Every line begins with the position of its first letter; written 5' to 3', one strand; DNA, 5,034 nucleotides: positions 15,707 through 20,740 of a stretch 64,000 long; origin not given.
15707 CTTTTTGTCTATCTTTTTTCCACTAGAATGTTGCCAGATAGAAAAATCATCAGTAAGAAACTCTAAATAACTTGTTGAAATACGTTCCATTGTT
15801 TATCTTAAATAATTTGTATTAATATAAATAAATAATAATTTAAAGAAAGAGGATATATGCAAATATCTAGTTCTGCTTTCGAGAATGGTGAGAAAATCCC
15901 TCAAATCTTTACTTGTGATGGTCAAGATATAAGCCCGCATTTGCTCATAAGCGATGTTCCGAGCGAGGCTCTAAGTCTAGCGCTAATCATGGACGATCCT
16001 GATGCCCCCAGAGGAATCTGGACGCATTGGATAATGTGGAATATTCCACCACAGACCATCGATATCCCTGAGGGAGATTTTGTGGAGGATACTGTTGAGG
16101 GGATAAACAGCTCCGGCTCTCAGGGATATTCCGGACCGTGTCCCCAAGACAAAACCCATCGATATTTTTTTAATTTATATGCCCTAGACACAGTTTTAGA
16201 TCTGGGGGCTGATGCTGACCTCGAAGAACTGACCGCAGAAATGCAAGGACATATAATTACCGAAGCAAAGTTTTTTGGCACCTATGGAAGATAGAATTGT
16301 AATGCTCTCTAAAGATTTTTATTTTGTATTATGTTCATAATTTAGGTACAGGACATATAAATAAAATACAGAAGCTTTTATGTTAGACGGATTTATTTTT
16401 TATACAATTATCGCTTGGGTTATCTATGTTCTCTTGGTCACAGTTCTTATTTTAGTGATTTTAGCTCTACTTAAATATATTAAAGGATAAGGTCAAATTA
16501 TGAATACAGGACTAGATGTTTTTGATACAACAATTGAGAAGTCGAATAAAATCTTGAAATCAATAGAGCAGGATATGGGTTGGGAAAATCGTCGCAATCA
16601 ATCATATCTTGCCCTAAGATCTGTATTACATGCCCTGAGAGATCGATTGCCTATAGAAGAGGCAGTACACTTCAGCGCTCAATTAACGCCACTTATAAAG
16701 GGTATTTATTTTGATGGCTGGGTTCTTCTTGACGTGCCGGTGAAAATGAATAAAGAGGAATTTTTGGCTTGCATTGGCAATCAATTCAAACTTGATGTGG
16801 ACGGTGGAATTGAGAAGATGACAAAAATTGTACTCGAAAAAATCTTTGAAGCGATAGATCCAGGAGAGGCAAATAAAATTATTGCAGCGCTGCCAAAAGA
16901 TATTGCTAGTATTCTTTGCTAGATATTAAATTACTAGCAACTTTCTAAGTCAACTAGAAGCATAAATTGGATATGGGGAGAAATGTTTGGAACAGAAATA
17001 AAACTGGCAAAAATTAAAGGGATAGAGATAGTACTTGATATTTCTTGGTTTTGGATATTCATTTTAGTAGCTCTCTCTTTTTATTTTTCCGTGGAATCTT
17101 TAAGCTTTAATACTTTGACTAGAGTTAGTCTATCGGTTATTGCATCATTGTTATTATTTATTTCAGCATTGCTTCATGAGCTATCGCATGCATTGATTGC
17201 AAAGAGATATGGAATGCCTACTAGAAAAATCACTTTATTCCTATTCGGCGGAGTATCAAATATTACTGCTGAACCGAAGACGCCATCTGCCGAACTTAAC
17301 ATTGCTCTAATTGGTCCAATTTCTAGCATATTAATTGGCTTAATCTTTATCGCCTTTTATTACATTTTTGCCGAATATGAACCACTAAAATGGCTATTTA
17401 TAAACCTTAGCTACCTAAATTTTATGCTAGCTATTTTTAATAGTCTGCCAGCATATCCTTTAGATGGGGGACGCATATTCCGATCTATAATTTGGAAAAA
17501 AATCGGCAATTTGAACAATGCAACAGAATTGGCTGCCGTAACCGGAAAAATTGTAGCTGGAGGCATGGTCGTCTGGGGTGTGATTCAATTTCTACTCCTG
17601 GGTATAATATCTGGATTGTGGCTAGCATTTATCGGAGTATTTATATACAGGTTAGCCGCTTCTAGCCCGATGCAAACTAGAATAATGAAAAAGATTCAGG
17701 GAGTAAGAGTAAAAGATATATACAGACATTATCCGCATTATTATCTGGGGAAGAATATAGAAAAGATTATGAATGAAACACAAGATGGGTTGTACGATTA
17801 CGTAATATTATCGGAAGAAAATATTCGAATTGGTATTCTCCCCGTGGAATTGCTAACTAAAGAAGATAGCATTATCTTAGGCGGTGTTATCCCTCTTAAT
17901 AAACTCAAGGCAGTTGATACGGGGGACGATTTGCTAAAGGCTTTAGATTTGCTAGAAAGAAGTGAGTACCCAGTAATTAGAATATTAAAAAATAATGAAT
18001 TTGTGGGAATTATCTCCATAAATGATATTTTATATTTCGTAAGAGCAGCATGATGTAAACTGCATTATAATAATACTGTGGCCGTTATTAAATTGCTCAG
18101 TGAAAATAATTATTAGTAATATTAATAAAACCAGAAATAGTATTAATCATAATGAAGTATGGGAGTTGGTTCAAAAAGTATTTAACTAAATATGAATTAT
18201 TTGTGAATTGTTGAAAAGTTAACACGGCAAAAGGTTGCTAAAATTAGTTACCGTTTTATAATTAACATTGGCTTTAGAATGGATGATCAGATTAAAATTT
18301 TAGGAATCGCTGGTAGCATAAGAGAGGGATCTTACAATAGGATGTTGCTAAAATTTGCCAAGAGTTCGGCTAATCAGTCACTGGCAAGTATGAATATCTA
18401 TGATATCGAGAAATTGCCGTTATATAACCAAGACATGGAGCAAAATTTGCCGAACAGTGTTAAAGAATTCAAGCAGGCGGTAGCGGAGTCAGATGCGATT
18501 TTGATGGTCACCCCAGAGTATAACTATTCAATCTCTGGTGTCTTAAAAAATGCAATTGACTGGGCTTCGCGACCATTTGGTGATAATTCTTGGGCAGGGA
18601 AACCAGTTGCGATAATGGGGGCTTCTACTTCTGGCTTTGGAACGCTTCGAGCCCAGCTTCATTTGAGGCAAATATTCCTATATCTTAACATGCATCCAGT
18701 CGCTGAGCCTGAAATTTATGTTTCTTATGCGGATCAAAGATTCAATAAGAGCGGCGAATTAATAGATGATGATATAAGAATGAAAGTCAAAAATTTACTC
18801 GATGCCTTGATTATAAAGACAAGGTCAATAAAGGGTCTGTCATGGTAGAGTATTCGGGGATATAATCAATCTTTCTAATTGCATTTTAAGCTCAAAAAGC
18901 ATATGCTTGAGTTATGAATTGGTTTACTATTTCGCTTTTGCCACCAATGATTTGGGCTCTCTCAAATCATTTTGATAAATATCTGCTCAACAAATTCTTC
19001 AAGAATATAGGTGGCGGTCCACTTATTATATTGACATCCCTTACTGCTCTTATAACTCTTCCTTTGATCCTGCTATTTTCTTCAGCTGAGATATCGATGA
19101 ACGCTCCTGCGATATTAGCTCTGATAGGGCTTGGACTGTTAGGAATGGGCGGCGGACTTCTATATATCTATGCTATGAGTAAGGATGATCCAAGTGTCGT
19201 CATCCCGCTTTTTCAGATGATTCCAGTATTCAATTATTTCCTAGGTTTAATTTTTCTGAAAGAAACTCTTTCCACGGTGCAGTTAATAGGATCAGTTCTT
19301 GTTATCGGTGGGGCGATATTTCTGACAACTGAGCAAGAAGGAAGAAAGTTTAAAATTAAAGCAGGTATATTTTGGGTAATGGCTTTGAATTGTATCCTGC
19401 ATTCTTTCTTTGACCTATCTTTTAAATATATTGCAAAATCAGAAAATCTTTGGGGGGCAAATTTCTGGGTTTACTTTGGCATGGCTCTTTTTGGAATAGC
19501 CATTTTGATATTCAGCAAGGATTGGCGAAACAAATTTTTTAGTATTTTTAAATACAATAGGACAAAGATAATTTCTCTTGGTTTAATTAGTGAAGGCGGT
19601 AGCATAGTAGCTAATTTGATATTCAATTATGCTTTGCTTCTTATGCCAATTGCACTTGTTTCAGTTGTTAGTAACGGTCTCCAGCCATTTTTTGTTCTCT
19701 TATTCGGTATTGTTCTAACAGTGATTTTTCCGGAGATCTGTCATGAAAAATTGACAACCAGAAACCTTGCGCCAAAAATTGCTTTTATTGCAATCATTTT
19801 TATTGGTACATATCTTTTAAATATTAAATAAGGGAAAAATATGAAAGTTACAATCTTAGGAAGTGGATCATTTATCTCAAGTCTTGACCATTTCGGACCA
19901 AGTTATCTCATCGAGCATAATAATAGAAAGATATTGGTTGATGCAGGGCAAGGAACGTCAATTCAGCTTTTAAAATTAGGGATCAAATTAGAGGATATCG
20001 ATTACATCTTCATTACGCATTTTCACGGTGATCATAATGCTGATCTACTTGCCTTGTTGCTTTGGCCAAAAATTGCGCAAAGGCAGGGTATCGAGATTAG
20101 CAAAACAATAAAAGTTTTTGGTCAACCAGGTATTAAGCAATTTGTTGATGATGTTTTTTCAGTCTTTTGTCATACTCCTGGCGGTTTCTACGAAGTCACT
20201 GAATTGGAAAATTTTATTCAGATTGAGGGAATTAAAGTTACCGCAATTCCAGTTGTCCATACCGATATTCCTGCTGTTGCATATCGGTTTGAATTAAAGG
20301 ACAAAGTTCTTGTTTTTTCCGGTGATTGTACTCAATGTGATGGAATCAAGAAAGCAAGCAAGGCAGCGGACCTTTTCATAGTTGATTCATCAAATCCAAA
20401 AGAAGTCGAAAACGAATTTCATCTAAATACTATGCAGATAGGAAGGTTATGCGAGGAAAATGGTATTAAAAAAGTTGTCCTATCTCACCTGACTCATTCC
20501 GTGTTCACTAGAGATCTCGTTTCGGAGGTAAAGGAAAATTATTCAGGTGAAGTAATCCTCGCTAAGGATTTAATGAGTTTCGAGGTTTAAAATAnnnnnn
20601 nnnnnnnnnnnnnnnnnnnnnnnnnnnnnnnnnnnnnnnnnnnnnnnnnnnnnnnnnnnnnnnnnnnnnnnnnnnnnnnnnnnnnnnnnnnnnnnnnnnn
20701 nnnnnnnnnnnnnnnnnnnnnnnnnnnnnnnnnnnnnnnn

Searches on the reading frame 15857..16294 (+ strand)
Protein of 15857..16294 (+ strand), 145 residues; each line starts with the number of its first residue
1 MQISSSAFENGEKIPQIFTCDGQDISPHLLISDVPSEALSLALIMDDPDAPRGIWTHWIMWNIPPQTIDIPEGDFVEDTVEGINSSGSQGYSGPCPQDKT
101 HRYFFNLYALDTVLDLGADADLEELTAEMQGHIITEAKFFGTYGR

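Call 78: search_protein_families(library=pfam, proteins=[window:15857-16294:+], max_evalue=0.0001)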
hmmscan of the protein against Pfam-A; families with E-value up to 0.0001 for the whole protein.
window:15857-16294:+ (145 aa): 1 family
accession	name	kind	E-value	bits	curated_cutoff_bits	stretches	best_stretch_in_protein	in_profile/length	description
PF01161.25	PBP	-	3.3e-39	134.7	24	1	13-143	1-135/135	Phosphatidylethanolamine-binding protein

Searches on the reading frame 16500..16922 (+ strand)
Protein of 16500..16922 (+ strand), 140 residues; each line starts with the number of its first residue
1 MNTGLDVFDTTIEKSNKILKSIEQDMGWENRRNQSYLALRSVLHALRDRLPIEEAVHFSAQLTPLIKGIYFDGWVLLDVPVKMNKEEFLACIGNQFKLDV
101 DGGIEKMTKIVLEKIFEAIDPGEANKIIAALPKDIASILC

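Call 78: search_protein_families(library=pfam, proteins=[window:16500-16922:+], max_evalue=0.0001)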
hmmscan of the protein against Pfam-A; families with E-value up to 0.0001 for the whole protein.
window:16500-16922:+ (140 aa): 1 family
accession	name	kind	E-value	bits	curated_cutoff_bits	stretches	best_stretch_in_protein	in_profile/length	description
PF10025.14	DUF2267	-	3e-23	82.8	29.8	1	16-137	2-121/122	Uncharacterized conserved protein (DUF2267)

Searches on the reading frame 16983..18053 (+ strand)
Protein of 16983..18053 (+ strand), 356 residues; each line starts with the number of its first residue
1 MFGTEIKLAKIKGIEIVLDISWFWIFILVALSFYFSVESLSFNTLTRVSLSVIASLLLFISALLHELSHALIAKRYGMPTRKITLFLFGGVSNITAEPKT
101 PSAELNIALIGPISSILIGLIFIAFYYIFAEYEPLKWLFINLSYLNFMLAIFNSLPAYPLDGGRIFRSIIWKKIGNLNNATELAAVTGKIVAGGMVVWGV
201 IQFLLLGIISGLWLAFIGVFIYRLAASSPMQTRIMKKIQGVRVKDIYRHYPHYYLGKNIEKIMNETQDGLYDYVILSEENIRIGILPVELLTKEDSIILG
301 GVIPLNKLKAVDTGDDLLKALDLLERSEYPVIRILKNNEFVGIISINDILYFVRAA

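Call 78: search_protein_families(library=pfam, proteins=[window:16983-18053:+], max_evalue=0.0001)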
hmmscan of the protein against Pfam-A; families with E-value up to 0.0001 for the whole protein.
window:16983-18053:+ (356 aa): 3 families
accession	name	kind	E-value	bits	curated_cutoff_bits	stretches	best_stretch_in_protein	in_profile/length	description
PF02163.28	Peptidase_M50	-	6.5e-18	65.3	27.2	2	54-130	2-104/221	Peptidase family M50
PF13398.12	Peptidase_M50B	-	1.8e-05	24.9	26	1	51-148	14-108/201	Peptidase M50B-like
PF00571.33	CBS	-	2e-05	25.3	24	1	307-353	8-55/57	CBS domain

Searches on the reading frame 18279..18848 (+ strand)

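Call 78: search_protein_families(library=pfam, proteins=[window:18279-18848:+], max_evalue=0.0001)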
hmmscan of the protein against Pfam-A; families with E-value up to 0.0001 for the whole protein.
window:18279-18848:+ (189 aa): 2 families
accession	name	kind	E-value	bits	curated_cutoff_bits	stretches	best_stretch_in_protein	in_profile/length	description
PF03358.20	FMN_red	-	1.5e-44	151.7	24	1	5-151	1-150/152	NADPH-dependent FMN reductase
PF02525.22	Flavodoxin_2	-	3.9e-09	36.9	27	1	6-141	2-170/198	Flavodoxin-like fold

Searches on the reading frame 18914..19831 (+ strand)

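Call 78: search_protein_families(library=pfam, proteins=[window:18914-19831:+], max_evalue=0.0001)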
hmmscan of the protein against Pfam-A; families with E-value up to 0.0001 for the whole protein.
window:18914-19831:+ (305 aa): 1 family
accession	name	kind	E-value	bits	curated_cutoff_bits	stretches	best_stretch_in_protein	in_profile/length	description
PF00892.27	EamA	-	3.7e-16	60.1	28.2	1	7-138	7-134/135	EamA-like transporter family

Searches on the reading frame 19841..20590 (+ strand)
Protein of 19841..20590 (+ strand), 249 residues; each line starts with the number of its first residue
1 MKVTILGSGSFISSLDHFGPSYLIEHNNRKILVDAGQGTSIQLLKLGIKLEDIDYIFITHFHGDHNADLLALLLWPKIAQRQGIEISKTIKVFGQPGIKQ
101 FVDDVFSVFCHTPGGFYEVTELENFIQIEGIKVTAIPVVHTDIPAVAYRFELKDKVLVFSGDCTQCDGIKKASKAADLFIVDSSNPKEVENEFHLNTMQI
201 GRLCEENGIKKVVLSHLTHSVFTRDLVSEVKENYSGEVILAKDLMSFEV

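Call 78: search_protein_families(library=pfam, proteins=[window:19841-20590:+], max_evalue=0.0001)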
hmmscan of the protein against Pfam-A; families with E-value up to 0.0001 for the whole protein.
window:19841-20590:+ (249 aa): 4 families
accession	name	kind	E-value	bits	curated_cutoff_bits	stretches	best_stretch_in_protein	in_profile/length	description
PF12706.13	Lactamase_B_2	-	2.4e-18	66.9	27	1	29-216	1-199/200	Beta-lactamase superfamily domain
PF00753.33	Lactamase_B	-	8.2e-16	59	22.7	1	18-162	5-149/196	Metallo-beta-lactamase superfamily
PF13483.12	Lactamase_B_3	-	2.1e-05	25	24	0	21-180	9-130/160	Beta-lactamase superfamily domain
PF23023.1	Anti-Pycsar_Apyc1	-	5.1e-05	23.3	50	1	3-69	5-70/250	Anti-Pycsar protein Apyc1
